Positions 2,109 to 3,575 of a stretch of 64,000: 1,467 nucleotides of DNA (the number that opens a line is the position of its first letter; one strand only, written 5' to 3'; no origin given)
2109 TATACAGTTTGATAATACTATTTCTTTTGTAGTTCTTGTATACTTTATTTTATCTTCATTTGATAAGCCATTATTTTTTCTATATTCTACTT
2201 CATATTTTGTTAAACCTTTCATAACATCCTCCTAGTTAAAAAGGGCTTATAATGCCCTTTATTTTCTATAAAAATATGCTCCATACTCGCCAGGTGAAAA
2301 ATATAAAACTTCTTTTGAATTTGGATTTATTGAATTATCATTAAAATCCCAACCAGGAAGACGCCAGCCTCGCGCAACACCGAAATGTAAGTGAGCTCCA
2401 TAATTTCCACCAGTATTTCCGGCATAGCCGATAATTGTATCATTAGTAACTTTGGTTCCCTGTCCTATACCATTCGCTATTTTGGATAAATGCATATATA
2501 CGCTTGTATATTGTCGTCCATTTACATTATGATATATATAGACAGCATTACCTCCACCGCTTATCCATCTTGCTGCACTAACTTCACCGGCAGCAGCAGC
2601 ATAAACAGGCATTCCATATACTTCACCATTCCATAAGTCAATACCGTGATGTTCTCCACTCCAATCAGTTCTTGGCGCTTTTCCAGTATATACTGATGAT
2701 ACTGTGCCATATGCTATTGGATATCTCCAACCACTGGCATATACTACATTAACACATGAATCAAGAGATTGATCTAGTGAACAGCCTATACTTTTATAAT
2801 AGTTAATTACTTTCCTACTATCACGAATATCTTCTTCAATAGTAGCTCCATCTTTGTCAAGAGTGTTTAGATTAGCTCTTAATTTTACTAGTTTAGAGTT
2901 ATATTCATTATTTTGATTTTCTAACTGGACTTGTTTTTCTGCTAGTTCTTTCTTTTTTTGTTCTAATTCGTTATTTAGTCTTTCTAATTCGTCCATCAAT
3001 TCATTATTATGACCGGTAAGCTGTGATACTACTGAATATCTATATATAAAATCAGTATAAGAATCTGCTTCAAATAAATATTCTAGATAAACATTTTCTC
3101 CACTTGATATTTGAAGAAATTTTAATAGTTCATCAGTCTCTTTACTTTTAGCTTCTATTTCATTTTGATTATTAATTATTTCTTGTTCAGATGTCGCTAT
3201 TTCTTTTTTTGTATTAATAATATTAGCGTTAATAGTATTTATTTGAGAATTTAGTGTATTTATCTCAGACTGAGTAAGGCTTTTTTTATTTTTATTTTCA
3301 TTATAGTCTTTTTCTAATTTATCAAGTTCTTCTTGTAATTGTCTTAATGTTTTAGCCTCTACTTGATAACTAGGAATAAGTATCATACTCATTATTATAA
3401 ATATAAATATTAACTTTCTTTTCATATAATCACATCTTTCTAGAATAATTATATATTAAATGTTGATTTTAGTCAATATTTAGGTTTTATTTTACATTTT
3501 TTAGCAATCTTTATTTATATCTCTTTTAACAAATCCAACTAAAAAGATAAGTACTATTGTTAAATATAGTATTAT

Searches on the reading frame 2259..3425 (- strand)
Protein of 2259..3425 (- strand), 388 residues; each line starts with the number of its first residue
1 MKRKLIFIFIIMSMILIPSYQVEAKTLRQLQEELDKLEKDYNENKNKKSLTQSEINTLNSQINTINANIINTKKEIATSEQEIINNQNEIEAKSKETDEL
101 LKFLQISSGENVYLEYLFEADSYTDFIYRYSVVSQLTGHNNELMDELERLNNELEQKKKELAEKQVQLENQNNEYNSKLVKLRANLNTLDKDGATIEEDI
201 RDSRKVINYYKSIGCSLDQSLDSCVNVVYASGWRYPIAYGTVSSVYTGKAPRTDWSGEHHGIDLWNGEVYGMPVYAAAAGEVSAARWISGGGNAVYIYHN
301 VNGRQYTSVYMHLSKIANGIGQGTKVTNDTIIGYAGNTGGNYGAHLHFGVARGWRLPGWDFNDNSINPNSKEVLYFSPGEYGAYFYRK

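Call 40: find_encoding_contigs(protein=window:2259-3425:-, flank=10000, max_places=2)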
Protein window:2259-3425:- (388 aa): 24 contigs read that carry it; 2 places shown.
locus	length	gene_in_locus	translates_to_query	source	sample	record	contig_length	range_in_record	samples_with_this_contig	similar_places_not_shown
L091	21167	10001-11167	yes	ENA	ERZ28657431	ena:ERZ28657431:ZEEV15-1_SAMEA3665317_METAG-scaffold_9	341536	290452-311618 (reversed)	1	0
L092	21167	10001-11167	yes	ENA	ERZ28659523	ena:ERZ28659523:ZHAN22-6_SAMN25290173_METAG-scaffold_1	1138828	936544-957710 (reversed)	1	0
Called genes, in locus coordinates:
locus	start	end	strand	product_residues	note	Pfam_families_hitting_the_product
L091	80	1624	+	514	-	PF13620:CarboxypepD_reg (faint), PF08341:TED, PF19625:DUF6130 (faint), PF17802:SpaA, PF24421:Ig_J (faint), PF17802:SpaA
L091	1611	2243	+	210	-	PF04203:Sortase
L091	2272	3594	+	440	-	-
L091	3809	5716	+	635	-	PF02518:HATPase_c, PF00204:DNA_gyraseB, PF01751:Toprim, PF00986:DNA_gyraseB_C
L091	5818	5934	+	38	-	-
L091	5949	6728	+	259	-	PF01148:CTP_transf_1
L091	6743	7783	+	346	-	PF02163:Peptidase_M50, PF00595:PDZ (weak), PF13180:PDZ_2, PF17820:PDZ_6 (weak)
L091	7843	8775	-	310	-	PF04055:Radical_SAM, PF16199:Radical_SAM_C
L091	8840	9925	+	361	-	PF07690:MFS_1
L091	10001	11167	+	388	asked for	PF13729:TraF_2 (faint), PF24568:CC_PcsB, PF01551:Peptidase_M23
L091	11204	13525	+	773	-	PF00122:E1-E2_ATPase, PF00702:Hydrolase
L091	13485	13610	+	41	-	-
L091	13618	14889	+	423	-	PF01018:GTP1_OBG, PF02421:FeoB_N, PF01926:MMR_HSR1, PF09269:DUF1967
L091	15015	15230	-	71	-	-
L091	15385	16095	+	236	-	PF02616:SMC_ScpA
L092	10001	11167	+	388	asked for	PF13729:TraF_2 (faint), PF24568:CC_PcsB, PF01551:Peptidase_M23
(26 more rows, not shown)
